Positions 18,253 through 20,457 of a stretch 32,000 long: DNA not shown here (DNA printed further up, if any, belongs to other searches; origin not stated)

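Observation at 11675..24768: Candidate multi-component system: HEAT-kinase divergent from kinase-propeller, CbbQ/NorQ-type AAA+, HExxH-VWA and a 1485-aa HEAT protein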

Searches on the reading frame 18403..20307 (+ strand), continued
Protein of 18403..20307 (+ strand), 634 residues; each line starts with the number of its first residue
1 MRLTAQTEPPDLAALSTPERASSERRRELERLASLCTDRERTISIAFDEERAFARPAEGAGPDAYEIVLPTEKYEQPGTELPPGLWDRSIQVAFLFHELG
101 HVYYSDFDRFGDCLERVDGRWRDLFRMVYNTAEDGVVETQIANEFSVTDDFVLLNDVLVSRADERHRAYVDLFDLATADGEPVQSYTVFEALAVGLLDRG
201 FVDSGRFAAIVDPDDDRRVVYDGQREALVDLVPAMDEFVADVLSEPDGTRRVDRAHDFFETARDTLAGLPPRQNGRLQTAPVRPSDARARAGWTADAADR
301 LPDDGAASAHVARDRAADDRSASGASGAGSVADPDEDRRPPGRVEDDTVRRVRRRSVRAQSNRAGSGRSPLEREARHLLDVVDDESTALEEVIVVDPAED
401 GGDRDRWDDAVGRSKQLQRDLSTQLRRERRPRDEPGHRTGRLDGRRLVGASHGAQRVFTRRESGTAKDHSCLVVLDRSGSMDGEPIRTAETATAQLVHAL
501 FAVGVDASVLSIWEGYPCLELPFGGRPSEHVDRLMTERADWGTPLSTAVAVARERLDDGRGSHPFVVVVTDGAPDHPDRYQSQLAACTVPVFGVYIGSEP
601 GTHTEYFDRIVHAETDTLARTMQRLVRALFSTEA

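Call 25: search_solved_structures(query=A1, max_evalue=1, show_alignments=2)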
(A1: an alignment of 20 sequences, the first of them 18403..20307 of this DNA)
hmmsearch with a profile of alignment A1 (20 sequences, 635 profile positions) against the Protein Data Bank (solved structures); distinct sequences matched with E-value up to 1: 22.
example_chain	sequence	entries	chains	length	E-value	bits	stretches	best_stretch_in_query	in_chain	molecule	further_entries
9uka_G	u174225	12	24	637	5.1e-09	38.5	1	296-513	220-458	Cobaltochelatase subunit CobT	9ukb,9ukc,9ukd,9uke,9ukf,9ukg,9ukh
8s05_A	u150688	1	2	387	7.6e-05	24.7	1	467-582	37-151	Conserved protein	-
6qt8_A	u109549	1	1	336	0.00026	23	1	400-498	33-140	Midasin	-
21vt_A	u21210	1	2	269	0.00043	22.2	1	466-513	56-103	Cobaltochelatase subunit CobT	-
9qh6_G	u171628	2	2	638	0.0043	18.9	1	435-582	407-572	von Willebrand factor, type A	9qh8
9c4f_I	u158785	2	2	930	0.013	17.3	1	473-577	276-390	Inter-alpha-trypsin inhibitor heavy chain H4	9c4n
9qhd_G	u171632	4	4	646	0.016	17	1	452-582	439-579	Nitric oxide reductase NorD protein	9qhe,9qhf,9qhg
9no5_A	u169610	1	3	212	0.056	15.2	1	464-626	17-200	Putative secreted protein, hemolysin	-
8fz4_A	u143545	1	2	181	0.11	14.3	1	470-576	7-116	Anthrax toxin receptor 2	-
1t6b_Y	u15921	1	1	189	0.13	14.1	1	470-576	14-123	Anthrax toxin receptor 2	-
1sht_X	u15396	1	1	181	0.13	14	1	472-576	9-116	Anthrax toxin receptor 2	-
1shu_X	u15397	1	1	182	0.13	14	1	472-576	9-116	Anthrax toxin receptor 2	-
1tzn_a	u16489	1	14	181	0.14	14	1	472-576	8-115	Anthrax toxin receptor 2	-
4xng_A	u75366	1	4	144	0.42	12.3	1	230-274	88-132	Uncharacterized protein MG218.1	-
7n1o_A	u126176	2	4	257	0.43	12.3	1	474-576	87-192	Transcription factor ETV6,Isoform 4 of Anthrax toxin receptor 2 | Transcription factor ETV6,Anthrax toxin receptor 2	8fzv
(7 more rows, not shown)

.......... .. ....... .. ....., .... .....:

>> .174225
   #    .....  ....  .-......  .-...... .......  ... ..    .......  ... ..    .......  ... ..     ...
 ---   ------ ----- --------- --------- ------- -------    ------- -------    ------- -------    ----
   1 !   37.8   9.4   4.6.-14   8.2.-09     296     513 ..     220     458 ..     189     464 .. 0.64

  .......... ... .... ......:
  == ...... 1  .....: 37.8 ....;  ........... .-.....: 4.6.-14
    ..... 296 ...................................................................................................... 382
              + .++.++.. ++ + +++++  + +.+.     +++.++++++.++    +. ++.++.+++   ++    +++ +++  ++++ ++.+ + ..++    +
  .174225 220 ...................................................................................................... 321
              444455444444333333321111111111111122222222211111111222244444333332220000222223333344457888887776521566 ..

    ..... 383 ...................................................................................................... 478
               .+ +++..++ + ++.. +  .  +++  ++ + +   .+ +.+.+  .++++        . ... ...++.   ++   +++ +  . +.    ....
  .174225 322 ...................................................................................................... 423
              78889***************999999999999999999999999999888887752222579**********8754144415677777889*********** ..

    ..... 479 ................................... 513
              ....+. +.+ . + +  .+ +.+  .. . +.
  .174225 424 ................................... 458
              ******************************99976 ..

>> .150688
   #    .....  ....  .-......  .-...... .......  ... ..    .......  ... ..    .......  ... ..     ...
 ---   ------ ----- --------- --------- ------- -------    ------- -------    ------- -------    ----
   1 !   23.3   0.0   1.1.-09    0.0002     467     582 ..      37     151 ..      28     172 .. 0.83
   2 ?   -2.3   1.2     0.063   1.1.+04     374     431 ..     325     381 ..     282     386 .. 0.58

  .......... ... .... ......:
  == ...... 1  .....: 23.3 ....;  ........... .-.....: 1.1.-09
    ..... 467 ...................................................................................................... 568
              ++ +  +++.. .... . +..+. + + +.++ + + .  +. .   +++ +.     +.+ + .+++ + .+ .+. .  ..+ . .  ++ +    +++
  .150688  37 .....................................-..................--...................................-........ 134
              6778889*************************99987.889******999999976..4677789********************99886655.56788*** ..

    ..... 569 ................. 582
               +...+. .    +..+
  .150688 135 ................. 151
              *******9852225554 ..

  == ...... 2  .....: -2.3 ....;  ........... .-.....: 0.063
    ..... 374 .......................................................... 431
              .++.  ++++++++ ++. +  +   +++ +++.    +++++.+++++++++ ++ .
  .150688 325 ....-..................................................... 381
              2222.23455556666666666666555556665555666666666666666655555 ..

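Call 27: search_protein_families(library=padloc, proteins=[window:18403-20307:+], max_evalue=0.001)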
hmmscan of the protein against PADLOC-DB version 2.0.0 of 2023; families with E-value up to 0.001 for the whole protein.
window:18403-20307:+ (634 aa): 0 families

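Call 36: search_protein_representatives(alignment_id=A1)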
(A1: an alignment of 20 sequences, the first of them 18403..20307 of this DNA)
Query: 20 sequences, 635 profile positions. Proteins with E-value up to 0.001 (for the whole library): 6256; up to 1e-10: 1265; up to 1e-30: 231. The best 150 are listed.
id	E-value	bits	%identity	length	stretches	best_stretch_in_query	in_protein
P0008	4.0e-290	980.4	-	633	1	1-634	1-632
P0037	2.8e-270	914.8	-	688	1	1-633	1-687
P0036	1.5e-262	889.3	-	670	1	1-634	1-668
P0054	4.4e-252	854.8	-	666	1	1-633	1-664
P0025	1.1e-245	833.6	-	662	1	2-633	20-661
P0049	4.5e-245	831.6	-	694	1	1-632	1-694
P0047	9.2e-242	820.7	-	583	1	46-633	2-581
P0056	9.9e-238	807.3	-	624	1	1-631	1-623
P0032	5.5e-235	798.3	-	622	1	1-634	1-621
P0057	7.1e-220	748.4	-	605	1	1-632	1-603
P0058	1.6e-163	562.2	-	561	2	96-633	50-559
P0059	7.7e-136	470.7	-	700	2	317-630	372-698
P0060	1.0e-133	463.7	-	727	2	281-627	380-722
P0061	3.9e-119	415.5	-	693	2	301-630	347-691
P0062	6.9e-116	404.8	-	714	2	283-630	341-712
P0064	8.4e-115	401.2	-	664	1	1-630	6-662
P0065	4.1e-112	392.4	-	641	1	11-630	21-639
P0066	9.9e-109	381.2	-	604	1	19-631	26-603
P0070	2.5e-107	376.5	-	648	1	2-631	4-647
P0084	1.7e-99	350.7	-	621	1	3-628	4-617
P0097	3.9e-94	333.0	-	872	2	300-610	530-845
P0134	1.1e-76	275.3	-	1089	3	278-628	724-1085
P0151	1.1e-68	248.9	-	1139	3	298-611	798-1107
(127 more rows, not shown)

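Call 37: list_cluster_members(proteins=[P0064, P0065, P0066, P0070, P0084, P0059, P0060, P0097, P0134, P0151])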
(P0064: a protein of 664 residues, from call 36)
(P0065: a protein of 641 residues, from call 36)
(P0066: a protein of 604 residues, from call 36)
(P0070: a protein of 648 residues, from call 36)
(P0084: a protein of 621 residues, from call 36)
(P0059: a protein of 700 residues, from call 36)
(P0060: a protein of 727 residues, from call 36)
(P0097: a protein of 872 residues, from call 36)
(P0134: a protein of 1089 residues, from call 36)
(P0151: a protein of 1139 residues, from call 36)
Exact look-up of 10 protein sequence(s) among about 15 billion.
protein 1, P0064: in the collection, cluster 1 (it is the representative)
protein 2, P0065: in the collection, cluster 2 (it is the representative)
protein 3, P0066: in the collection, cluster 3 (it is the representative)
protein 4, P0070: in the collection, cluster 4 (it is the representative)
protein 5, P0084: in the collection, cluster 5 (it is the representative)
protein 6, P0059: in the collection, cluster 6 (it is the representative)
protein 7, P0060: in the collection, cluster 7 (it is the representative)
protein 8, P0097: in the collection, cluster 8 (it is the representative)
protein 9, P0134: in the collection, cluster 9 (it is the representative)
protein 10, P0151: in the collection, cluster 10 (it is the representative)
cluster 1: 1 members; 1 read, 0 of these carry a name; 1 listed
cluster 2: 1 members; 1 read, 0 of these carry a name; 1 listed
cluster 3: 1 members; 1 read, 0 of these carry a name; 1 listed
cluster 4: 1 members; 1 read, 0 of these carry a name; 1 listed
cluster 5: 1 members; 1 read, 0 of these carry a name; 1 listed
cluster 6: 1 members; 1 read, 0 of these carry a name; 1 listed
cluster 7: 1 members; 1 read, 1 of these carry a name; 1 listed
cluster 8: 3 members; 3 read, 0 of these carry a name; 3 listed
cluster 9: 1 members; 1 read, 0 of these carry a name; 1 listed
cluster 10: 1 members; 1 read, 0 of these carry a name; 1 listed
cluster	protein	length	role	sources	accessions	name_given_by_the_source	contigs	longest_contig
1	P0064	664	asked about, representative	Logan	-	-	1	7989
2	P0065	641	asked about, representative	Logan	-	-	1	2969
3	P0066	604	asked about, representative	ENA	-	-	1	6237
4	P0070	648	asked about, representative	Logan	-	-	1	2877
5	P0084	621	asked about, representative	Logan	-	-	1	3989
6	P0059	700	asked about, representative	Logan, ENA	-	-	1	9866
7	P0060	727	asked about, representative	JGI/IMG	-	hypothetical protein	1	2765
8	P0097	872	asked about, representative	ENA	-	-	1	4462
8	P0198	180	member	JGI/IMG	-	-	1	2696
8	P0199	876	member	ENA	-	-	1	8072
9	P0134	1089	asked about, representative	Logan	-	-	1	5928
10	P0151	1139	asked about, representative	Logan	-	-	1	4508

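Call 39: find_encoding_contigs(protein=P0064, flank=8000, max_places=1)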
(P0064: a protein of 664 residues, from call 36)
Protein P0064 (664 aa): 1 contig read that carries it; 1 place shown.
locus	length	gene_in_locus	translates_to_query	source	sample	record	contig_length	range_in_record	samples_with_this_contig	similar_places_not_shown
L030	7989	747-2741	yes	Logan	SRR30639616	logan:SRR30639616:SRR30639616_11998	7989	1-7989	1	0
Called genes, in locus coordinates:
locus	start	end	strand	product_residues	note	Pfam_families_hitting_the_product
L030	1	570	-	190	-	?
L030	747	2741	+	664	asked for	PF00092:VWA (weak), PF13519:VWA_2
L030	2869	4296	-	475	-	PF00474:SSF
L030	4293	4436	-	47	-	-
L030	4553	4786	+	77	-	-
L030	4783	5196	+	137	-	-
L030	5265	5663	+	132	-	-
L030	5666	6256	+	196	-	-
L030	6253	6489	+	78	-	-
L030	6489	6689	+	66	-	-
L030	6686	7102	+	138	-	-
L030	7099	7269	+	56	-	-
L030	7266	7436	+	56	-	-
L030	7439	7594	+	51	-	-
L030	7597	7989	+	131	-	?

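Call 40: find_encoding_contigs(protein=P0059, flank=10000, max_places=1)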
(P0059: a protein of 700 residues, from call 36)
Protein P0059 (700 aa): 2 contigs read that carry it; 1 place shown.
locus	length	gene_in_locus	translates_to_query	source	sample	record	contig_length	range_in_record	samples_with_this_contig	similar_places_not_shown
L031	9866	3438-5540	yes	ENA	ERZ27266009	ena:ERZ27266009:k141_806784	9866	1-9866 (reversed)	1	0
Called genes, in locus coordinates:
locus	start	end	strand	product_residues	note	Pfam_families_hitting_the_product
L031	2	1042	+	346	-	?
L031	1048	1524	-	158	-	-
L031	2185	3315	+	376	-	PF07728:AAA_5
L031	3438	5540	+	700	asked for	PF13519:VWA_2 (weak)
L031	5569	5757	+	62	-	-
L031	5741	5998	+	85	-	-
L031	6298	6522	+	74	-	-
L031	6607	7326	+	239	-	-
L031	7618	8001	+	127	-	-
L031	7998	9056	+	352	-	PF20529:DUF6744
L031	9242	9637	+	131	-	-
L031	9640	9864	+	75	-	?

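Call 41: search_dna_similar(query=window:18403-20307:+, collection=phages, mode=protein, max_rows=15)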
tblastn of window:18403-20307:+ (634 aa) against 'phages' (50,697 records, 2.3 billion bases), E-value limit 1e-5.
Records with a match: 11; places in all: 11; records where one place covers at least 80% of the query: 0.
Best place of each record, by identity: <60% 11.
By first word of the organism name: Haloarcula 6; Rhizobium 3; Halovirus 2.
By host as written in the record: Haloarcula californiae 5; Haloarcula vallismortis 3; - 1; Rhizobium leguminosarum VF39SM 1; R. phaseoli sv. phaseoli INC 2-5 1.
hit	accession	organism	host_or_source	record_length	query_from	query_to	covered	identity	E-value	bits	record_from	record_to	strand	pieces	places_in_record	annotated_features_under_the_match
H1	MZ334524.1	Haloarcula virus HCTV-16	Haloarcula californiae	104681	63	634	73%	32.5%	3e-30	220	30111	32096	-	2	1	cobalamin biosynthesis protein CobT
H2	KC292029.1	Haloarcula californiae tailed virus 1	Haloarcula californiae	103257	63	630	73%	31.9%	4e-30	220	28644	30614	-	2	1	56: hypothetical protein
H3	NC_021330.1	Haloarcula californiae tailed virus 1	Haloarcula californiae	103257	63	630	73%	31.9%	4e-30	220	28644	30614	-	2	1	56: hypothetical protein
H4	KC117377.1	Haloarcula vallismortis tailed virus 1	Haloarcula vallismortis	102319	63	597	68%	33.4%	3e-31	222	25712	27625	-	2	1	57: von Willebrand factor type A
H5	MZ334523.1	Haloarcula virus HVTV-2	Haloarcula vallismortis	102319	63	597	68%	33.4%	3e-31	222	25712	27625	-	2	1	cobalamin biosynthesis protein CobT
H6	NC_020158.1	Haloarcula vallismortis tailed virus 1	Haloarcula vallismortis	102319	63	597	68%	33.4%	3e-31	222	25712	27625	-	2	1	57: von Willebrand factor type A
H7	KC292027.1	Halovirus HCTV-5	Haloarcula californiae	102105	63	597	68%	33.2%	3e-31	222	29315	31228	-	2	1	60: hypothetical protein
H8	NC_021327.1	Halovirus HCTV-5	Haloarcula californiae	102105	63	597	68%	33.2%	3e-31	222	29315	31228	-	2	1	60: hypothetical protein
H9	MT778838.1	Rhizobium phage V1VFA-S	-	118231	408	515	17%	30.6%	9e-7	58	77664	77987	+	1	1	hypothetical protein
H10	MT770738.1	Rhizobium phage B1VFA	Rhizobium leguminosarum VF39SM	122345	414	515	16%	30.4%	3e-6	57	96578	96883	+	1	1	hypothetical protein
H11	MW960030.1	Rhizobium phage RHph_X66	R. phaseoli sv. phaseoli INC 2-5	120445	414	515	16%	30.4%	3e-6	57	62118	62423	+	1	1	cobalamin biosynthesis CobT protein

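Call 42: search_dna_similar(query=window:18403-20307:+, collection=plasmids, mode=protein, max_rows=15)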
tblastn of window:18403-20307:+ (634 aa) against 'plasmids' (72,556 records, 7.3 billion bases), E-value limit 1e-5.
Records with a match: 37; places in all: 45; records where one place covers at least 80% of the query: 5.
Best place of each record, by identity: >=99% 1; 90-95% 1; <60% 35.
By first word of the organism name: Haloplanus 7; Halorarius 3; Halomicrobium 2; Natribaculum 2; Salinigranum 2; Marinobacter 2; Hydrogenophaga 2; Pseudomonas 2; Halorubrum 1; Halosimplex 1; and 13 more.
By predicted mobility (MOB-suite, as given by PLSDB): non-mobilizable 29; conjugative 8.
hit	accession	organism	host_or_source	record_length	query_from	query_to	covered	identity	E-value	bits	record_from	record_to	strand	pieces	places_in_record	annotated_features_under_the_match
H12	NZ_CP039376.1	Halomicrobium mukohataei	-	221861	1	634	100%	100.0%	0e+0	1018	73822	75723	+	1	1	vWA domain-containing protein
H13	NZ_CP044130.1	Halomicrobium sp. LC1Hm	-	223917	1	634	100%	93.1%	0e+0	972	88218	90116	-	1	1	vWA domain-containing protein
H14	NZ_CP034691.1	Halorubrum sp. BOL3-1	-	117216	70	630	88%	45.3%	1e-116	390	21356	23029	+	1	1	vWA domain-containing protein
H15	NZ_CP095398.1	Natribaculum luteum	cell culture,brine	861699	36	630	82%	48.3%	6e-65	445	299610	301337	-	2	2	hypothetical protein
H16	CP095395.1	Natribaculum longum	cell culture,saline soil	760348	36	630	82%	47.9%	4e-65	443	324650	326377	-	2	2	none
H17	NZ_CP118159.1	Halosimplex aquaticum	cell culture,solar salterns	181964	360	599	38%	29.2%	9e-11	73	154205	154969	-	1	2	vWA domain-containing protein | hypothetical protein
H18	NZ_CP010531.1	Haloarcula sp. CBA1115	monoisolate,Solar salt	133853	360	599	38%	28.5%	3e-9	68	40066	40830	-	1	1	VWA domain-containing protein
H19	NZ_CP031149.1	Haloplanus rubicundus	solar salt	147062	371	602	37%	29.0%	2e-9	69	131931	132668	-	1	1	vWA domain-containing protein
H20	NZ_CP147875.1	Haloplanus sp. GX21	cell culture,marine solar saltern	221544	389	601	34%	31.5%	1e-11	76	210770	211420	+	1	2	VWA domain-containing protein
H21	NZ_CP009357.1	Vibrio tubiashii ATCC 19109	Mercenaria mercenaria,Larvae from hard ...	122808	383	631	39%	26.9%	8e-8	64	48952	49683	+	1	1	VWA domain-containing protein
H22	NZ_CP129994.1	Salinibaculum sp. KK48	cell culture,sediment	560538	406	596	30%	35.1%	1e-20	105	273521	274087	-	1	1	VWA domain-containing protein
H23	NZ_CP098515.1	Haloplanus sp. GDY1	cell culture,salt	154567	389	602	34%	31.1%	2e-8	66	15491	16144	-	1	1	VWA domain-containing protein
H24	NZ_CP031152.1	Haloplanus rubicundus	solar salt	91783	389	602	34%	31.1%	4e-8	64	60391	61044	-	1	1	VWA domain-containing protein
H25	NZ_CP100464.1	Salinigranum marinum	cell culture,Saline soil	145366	389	609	35%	30.1%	1e-10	73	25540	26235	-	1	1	VWA domain-containing protein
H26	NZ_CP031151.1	Haloplanus rubicundus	solar salt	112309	389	601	34%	31.1%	1e-10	72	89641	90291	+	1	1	VWA domain-containing protein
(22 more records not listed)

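Call 43: get_annotated_region(hit=H5, flank=6000)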
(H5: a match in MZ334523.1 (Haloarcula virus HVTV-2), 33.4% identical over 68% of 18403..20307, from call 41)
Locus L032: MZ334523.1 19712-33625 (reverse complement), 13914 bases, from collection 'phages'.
description: Haloarcula virus HVTV-2 isolate HVTV-2/30, complete genome.
organism: Haloarcula virus HVTV-2 (NCBI taxid 2877988)
taxonomy: Viruses; Duplodnaviria; Heunggongvirae; Uroviricota; Caudoviricetes; Thumleimavirales; Druskaviridae; Tredecimvirus
host: Haloarcula vallismortis; source: solar saltern; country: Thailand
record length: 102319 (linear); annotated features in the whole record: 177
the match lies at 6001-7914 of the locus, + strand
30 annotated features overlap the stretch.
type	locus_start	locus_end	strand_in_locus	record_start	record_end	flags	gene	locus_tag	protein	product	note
CDS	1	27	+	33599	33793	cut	-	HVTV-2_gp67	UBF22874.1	hypothetical protein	-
CDS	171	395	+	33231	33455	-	-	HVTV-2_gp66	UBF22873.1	hypothetical protein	-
CDS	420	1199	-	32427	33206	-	-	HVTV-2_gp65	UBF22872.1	hypothetical protein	-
CDS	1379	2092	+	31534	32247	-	-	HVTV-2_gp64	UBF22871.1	putative Zn-dependent metalloprotease, SprT family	-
CDS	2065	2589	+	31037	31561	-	-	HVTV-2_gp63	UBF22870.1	hypothetical protein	-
CDS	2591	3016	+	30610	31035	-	-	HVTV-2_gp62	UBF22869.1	HNH endonuclease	-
CDS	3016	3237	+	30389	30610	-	-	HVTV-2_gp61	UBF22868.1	hypothetical protein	-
CDS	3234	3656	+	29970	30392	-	-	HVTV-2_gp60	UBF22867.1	hypothetical protein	-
CDS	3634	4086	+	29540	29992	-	-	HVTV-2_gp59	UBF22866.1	hypothetical protein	-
CDS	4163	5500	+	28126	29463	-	-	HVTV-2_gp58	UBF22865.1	cobalamin biosynthesis protein CobS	-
CDS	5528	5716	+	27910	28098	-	-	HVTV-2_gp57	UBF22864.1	hypothetical protein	-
CDS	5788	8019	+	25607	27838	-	-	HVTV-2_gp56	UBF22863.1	cobalamin biosynthesis protein CobT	-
CDS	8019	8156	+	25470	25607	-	-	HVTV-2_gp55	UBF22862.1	hypothetical protein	-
tRNA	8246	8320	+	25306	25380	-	-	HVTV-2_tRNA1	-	tRNA-Gln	tRNA-Gln (anticodon TTG)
CDS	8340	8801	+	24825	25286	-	-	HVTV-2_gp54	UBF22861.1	hypothetical protein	-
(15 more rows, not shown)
